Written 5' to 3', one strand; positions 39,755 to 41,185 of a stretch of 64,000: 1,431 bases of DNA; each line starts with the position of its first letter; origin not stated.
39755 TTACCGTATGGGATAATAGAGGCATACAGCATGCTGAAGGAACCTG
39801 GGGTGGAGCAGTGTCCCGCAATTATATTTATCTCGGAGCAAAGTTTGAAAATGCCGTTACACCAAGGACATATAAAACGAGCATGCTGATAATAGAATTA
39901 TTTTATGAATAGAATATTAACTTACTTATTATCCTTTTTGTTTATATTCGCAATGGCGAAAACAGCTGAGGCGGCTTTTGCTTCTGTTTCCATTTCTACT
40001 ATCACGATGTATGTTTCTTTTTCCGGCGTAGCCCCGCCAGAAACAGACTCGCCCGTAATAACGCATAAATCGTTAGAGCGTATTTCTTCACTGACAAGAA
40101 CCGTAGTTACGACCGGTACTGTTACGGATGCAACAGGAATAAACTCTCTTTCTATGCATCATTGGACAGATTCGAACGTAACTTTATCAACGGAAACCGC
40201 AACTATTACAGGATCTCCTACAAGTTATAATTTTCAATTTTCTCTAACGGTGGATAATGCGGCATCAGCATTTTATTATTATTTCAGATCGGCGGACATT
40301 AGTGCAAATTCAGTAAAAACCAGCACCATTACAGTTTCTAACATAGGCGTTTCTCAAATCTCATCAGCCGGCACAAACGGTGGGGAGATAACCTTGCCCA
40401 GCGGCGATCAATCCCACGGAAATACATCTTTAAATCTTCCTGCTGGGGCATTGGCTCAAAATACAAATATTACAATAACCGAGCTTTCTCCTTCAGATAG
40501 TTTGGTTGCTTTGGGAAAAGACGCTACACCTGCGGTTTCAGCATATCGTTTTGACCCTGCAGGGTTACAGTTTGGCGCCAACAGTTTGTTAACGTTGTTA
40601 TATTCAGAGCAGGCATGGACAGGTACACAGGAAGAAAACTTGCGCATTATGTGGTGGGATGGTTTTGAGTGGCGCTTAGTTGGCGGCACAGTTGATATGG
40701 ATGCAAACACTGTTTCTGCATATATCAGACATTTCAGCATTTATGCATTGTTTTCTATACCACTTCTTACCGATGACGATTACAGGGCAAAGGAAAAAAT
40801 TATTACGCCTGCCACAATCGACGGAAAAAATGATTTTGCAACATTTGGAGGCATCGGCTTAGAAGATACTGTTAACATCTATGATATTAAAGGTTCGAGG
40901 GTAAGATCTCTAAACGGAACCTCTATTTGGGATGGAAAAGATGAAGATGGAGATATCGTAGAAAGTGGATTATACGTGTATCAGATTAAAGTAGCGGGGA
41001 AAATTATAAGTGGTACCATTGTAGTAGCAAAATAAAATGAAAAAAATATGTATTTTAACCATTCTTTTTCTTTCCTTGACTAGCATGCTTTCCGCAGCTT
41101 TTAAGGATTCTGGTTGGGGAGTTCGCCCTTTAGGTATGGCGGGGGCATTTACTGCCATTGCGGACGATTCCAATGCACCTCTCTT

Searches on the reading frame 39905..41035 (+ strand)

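Call 66: search_protein_families(library=pfam, proteins=[window:39905-41035:+], max_evalue=0.0001)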
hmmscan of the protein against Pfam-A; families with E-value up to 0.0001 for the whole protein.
window:39905-41035:+ (376 aa): 2 families
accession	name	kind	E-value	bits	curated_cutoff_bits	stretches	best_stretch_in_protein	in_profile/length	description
PF13585.12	CHU_C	-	1.8e-05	25.2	27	1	299-363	6-72/86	CHU_C Type IX secretion signal domain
PF13860.13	FlgD_ig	-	3.4e-05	24.2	27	0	322-363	26-73/79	FlgD Ig-like domain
